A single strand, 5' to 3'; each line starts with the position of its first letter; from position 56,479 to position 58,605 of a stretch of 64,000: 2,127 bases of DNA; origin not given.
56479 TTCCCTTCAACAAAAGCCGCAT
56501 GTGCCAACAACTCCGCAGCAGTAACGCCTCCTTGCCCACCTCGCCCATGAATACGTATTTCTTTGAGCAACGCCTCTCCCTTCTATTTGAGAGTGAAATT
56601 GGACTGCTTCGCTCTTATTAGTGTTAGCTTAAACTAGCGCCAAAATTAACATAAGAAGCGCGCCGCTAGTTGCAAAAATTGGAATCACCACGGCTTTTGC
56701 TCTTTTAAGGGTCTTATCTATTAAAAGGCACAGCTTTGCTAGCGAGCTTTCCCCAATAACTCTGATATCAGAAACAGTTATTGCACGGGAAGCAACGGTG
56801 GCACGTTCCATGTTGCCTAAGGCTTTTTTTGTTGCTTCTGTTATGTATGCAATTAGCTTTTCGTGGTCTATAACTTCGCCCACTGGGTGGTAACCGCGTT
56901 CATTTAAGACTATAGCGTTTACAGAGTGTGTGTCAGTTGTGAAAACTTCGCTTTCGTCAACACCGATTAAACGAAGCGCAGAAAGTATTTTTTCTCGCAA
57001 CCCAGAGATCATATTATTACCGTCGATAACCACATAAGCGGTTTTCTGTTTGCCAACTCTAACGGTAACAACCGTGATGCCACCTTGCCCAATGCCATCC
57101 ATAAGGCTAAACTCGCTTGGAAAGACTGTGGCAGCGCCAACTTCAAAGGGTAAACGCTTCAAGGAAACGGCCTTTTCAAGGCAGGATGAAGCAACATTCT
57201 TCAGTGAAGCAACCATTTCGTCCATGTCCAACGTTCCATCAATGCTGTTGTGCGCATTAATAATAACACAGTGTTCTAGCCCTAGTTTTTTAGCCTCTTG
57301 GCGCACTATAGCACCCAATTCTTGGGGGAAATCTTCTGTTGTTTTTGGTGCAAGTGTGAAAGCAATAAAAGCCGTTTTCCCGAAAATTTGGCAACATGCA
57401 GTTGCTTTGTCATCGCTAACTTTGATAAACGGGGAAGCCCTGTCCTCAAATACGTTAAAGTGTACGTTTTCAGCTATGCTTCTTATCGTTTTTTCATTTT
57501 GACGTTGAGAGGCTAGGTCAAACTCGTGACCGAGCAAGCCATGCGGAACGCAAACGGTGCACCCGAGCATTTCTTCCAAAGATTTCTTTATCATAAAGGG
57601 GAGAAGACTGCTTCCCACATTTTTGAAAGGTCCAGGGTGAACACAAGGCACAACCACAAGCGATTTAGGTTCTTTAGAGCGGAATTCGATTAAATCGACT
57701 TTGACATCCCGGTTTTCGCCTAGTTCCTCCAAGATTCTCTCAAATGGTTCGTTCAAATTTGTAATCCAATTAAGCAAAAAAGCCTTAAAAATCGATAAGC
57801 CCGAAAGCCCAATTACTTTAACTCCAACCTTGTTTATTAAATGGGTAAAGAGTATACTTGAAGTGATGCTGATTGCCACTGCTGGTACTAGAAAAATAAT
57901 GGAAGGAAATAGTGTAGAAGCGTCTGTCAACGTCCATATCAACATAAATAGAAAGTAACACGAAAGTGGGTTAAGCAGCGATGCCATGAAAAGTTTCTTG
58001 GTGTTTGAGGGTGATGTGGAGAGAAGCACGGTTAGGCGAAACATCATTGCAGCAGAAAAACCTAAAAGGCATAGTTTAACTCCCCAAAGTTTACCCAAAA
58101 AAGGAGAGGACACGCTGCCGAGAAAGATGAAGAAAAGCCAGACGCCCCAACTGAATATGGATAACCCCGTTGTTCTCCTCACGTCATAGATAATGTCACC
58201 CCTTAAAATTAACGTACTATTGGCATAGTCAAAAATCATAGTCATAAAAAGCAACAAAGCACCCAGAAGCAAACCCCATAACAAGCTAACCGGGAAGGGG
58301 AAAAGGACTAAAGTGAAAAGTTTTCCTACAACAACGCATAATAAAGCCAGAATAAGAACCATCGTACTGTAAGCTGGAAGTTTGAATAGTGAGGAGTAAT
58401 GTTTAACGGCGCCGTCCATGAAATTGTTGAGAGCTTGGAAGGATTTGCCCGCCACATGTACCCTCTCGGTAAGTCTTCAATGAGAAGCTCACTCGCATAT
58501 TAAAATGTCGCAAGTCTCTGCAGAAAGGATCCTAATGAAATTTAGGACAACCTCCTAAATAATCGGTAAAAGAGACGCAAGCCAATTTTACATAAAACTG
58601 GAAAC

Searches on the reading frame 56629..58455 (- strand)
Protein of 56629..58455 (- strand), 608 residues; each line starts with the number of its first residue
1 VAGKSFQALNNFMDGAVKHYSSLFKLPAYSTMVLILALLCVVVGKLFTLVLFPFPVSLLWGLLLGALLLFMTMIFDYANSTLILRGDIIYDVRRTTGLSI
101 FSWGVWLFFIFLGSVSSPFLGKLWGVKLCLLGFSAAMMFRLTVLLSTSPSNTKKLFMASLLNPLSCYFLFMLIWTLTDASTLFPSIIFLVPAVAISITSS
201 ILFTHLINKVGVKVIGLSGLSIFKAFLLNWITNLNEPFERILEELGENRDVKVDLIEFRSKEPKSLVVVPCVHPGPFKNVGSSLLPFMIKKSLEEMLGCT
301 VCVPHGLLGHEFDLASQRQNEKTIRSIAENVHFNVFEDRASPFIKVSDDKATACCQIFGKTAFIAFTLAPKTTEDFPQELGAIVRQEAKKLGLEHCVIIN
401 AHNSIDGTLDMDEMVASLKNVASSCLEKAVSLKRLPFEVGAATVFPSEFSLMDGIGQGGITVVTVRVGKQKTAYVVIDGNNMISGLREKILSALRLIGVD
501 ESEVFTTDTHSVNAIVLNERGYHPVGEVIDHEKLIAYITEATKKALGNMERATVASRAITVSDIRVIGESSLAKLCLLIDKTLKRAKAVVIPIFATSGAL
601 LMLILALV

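Call 57: search_protein_families(library=pfam, proteins=[window:56629-58455:-], max_evalue=0.001)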
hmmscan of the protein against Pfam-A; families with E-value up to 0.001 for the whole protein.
window:56629-58455:- (608 aa): 1 family
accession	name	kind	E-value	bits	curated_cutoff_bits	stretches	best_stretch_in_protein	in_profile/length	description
PF09843.14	DUF2070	-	1.4e-122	410.3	30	1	18-597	3-557/561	Predicted membrane protein (DUF2070)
